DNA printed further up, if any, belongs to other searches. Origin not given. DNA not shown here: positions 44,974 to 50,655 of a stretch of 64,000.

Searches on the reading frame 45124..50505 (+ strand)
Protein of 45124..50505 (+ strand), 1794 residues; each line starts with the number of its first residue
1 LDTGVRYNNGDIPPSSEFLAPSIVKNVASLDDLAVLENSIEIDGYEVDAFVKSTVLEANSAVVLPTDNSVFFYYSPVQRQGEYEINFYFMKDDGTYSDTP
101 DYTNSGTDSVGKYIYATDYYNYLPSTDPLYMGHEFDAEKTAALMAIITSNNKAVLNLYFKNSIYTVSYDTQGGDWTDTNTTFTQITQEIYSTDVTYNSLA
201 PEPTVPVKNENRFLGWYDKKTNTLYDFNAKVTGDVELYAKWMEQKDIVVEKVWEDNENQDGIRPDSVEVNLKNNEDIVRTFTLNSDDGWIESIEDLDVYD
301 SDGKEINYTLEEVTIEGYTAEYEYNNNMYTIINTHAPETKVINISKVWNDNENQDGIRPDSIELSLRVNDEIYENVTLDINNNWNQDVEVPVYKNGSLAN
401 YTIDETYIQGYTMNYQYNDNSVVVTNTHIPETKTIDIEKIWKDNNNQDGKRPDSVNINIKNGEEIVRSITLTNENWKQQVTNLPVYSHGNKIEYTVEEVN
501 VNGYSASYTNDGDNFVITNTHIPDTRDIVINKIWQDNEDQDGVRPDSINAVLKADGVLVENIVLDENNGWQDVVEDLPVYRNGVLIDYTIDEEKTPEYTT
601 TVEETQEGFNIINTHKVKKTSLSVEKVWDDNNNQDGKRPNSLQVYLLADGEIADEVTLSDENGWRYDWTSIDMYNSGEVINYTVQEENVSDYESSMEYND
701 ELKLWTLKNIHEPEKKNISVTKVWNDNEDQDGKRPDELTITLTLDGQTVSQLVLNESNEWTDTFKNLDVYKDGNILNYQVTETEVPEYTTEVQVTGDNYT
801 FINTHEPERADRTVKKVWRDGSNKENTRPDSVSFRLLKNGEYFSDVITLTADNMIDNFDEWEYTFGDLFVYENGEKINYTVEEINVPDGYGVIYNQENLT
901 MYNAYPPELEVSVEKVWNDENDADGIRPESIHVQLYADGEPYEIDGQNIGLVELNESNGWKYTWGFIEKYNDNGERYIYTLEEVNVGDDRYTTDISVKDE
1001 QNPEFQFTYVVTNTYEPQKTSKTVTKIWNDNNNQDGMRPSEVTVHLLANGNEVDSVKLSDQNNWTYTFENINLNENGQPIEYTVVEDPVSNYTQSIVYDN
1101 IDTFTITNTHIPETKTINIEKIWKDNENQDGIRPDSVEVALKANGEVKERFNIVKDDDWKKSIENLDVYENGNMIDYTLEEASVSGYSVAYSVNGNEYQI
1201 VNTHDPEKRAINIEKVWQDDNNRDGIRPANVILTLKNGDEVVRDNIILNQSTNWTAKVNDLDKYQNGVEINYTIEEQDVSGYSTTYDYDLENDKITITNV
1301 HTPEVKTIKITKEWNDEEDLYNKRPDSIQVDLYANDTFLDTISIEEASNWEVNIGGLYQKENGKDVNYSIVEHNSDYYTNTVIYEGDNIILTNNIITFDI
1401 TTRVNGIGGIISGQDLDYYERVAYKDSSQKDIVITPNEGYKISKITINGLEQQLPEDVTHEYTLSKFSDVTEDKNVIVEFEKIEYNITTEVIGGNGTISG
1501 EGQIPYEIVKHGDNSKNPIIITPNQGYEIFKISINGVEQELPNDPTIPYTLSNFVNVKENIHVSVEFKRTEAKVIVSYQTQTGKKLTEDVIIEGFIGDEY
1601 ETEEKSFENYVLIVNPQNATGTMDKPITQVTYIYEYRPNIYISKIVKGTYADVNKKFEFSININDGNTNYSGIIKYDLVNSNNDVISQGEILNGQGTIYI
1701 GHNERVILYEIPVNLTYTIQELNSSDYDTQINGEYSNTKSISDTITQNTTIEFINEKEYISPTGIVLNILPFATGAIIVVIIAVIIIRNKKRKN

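Call 57: search_protein_families(library=pfam, proteins=[window:45124-50505:+], max_evalue=0.00001)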
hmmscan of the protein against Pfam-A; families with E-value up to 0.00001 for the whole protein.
window:45124-50505:+ (1794 aa): 4 families
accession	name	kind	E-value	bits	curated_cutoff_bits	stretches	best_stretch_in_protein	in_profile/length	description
PF05738.19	Cna_B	-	6.2e-234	757.7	22.3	12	1023-1109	2-87/87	Cna protein B-type domain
PF24547.1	DUF7601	-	1.1e-14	55.4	27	1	1639-1757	2-116/116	Domain of unknown function (DUF7601)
PF06458.18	MucBP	-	1.4e-10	42.2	23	1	1573-1635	1-63/63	MucBP domain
PF09479.16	Flg_new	-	7e-10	39.3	27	1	164-240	1-65/65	Listeria-Bacteroides repeat domain (List_Bact_rpt)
